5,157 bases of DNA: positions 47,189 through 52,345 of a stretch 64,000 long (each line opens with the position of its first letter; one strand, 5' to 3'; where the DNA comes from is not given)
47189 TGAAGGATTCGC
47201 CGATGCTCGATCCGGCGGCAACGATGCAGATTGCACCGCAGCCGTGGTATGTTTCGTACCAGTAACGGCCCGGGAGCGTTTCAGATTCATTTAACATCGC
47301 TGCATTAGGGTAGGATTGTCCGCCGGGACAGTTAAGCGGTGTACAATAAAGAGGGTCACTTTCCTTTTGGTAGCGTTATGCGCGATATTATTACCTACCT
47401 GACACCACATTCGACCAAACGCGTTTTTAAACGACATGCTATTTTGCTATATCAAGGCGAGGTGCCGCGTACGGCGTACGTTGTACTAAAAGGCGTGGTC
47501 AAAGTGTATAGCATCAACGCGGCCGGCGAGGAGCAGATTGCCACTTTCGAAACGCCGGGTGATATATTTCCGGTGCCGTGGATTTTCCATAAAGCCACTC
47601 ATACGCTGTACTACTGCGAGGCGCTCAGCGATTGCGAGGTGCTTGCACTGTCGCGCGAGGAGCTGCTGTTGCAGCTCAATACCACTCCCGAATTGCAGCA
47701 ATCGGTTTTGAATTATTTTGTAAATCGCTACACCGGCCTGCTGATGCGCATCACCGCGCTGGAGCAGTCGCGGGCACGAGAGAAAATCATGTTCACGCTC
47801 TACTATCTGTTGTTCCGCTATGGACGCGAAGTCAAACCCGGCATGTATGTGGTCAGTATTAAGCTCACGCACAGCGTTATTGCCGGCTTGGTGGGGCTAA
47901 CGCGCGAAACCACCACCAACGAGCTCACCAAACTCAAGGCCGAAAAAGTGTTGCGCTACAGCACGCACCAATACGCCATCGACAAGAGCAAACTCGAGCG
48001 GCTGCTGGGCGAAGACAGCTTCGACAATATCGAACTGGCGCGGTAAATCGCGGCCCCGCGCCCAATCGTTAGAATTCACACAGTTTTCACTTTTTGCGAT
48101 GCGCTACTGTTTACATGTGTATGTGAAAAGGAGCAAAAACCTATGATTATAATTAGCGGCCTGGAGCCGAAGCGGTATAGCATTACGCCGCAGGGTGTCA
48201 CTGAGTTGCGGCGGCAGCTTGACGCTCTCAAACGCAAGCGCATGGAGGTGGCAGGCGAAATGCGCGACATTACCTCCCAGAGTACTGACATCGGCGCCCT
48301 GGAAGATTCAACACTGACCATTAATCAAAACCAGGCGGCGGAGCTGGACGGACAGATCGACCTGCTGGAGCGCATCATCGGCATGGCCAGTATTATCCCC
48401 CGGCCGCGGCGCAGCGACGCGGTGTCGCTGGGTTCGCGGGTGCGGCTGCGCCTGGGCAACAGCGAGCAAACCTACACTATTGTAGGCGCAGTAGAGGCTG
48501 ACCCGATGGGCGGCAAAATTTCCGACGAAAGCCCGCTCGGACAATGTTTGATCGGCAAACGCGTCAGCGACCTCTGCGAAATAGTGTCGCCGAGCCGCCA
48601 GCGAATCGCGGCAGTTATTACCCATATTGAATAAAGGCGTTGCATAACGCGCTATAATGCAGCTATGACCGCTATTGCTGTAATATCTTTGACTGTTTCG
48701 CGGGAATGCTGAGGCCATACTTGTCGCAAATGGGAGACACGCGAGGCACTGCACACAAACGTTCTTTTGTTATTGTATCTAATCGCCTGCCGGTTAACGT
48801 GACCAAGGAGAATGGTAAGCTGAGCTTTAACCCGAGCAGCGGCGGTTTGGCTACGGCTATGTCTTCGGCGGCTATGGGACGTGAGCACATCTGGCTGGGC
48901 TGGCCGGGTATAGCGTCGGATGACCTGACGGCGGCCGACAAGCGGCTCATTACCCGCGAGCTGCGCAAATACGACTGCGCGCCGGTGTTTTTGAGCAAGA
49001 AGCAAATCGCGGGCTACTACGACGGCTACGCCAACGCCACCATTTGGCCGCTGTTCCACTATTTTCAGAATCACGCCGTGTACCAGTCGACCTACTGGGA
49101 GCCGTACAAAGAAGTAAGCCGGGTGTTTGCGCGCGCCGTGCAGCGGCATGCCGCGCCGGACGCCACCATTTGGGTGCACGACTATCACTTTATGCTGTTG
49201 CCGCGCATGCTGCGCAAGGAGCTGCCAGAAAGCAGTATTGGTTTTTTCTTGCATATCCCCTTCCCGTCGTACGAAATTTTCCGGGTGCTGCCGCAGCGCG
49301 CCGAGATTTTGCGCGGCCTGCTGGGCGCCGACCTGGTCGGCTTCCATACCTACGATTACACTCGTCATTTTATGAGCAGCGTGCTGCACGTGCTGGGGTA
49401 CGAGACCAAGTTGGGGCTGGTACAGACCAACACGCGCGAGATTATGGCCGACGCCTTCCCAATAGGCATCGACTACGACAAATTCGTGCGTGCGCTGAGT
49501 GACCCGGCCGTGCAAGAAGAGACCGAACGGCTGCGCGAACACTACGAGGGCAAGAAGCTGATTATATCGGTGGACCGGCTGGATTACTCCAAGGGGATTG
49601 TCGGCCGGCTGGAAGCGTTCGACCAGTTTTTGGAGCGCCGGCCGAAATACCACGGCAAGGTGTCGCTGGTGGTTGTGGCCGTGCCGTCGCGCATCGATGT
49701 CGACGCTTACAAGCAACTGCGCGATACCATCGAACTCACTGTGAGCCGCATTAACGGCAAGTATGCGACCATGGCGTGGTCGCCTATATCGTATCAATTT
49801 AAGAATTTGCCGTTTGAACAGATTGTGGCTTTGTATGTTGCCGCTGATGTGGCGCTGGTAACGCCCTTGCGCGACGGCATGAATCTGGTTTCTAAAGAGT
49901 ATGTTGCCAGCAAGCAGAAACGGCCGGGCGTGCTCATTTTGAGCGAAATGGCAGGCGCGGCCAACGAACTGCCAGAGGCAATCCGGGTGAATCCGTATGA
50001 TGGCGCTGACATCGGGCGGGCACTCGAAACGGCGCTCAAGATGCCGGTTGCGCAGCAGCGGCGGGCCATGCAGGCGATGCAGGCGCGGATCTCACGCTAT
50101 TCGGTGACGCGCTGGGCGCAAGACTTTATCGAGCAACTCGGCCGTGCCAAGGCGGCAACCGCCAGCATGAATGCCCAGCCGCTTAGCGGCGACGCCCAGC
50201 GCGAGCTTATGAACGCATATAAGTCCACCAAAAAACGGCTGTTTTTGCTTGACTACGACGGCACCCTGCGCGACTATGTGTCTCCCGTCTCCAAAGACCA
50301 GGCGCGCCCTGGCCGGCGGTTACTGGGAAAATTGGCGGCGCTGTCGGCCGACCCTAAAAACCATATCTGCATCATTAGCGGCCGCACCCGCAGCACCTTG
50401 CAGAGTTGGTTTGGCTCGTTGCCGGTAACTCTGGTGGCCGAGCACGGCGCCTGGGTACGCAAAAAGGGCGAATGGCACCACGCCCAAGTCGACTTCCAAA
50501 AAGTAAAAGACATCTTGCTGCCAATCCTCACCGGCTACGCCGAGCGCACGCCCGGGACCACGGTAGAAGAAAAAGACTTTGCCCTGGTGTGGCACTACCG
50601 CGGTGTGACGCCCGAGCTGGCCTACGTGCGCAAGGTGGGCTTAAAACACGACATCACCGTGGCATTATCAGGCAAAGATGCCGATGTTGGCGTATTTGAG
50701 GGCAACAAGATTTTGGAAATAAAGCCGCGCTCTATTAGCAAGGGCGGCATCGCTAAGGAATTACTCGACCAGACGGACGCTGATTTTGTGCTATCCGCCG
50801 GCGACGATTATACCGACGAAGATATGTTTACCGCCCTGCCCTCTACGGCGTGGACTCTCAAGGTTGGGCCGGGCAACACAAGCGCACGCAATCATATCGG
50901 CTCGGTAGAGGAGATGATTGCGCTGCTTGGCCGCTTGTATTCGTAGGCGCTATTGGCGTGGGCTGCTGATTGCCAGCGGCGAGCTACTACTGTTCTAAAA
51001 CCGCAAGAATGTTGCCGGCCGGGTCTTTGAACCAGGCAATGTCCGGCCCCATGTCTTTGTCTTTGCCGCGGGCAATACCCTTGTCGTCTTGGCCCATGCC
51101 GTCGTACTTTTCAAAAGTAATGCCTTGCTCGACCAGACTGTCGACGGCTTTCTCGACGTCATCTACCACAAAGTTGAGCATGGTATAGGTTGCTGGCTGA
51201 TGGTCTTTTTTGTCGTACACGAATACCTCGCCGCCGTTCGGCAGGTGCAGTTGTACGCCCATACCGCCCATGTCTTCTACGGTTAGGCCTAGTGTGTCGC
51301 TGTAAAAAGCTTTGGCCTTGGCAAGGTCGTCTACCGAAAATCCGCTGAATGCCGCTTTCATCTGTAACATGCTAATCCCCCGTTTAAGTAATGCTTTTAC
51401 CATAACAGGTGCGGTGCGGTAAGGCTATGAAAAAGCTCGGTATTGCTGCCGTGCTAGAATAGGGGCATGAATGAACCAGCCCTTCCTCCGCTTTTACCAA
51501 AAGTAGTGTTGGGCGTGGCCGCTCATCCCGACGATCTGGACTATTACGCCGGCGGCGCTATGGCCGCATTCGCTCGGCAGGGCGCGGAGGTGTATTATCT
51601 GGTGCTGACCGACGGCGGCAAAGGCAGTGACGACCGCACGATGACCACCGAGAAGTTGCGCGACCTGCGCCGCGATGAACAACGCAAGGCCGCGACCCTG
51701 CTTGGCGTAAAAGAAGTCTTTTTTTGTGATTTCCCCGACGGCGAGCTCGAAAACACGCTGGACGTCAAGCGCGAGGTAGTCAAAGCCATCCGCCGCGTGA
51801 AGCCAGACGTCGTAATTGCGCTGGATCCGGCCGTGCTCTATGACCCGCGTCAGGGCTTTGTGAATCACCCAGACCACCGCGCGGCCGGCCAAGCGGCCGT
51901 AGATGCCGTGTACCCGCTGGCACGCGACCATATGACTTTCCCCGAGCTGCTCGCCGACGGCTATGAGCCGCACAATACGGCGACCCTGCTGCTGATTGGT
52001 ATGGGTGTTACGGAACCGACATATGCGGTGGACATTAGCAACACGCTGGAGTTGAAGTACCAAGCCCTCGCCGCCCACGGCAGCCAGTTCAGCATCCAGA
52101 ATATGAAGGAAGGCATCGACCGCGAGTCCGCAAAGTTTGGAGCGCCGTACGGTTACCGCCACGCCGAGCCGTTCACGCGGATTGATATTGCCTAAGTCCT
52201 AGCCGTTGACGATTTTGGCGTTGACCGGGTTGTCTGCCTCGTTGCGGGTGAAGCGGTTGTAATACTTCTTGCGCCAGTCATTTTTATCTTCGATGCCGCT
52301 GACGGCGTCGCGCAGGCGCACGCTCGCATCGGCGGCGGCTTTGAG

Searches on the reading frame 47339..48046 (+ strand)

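Call 94: search_protein_families(library=pfam, proteins=[window:47339-48046:+], max_evalue=0.00001)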
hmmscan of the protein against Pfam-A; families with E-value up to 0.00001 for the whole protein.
window:47339-48046:+ (235 aa): 2 families
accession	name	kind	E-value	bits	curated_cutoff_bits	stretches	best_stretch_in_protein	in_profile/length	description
PF00027.35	cNMP_binding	-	5e-17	62.1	27.5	1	28-110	2-83/89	Cyclic nucleotide-binding domain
PF13545.12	HTH_Crp_2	-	1.4e-10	41.4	27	1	156-221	9-69/70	Crp-like helix-turn-helix domain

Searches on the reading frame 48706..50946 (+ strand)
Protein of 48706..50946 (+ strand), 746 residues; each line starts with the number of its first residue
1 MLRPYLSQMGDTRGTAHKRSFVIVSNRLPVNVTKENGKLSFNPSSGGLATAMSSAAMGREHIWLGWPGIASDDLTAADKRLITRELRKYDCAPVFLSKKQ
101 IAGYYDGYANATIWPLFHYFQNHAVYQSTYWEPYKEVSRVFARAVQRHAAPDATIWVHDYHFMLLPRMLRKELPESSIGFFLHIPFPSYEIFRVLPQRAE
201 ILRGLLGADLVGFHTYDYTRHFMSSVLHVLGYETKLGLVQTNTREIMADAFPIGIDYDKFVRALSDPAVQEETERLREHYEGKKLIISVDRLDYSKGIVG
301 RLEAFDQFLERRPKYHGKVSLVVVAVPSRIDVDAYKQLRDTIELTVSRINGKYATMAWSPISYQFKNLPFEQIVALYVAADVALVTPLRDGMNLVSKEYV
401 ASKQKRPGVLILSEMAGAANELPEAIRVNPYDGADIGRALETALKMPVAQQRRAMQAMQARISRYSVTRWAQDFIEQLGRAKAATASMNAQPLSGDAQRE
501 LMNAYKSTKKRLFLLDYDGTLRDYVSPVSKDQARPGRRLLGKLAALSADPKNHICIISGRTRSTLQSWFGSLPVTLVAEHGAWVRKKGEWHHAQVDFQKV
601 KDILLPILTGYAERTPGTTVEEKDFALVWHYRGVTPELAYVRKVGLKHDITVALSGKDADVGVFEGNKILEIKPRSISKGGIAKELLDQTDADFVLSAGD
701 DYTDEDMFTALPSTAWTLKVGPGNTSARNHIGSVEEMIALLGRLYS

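Call 94: search_protein_families(library=pfam, proteins=[window:48706-50946:+], max_evalue=0.00001)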
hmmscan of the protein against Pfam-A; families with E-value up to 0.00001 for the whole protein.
window:48706-50946:+ (746 aa): 2 families
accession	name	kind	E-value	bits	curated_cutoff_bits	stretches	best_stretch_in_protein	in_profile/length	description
PF00982.27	Glyco_transf_20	-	2.1e-160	535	32.5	1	20-478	2-471/473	Glycosyltransferase family 20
PF02358.22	Trehalose_PPase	-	2.8e-44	151.4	27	1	514-714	1-206/235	Trehalose-phosphatase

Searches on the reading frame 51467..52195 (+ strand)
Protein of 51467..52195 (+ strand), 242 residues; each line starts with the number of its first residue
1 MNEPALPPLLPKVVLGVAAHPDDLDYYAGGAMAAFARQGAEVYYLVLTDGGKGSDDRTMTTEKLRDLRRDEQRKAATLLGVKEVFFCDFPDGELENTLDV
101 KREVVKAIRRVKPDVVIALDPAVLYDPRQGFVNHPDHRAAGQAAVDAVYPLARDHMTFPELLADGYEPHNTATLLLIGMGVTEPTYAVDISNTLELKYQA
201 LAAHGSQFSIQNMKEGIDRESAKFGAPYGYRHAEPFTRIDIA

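Call 94: search_protein_families(library=pfam, proteins=[window:51467-52195:+], max_evalue=0.00001)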
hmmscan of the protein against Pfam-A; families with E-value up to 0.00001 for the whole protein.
window:51467-52195:+ (242 aa): 1 family
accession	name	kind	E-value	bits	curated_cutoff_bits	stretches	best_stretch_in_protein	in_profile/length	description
PF02585.22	PIG-L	-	3.7e-31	108.8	28.2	1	17-147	3-128/129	GlcNAc-PI de-N-acetylase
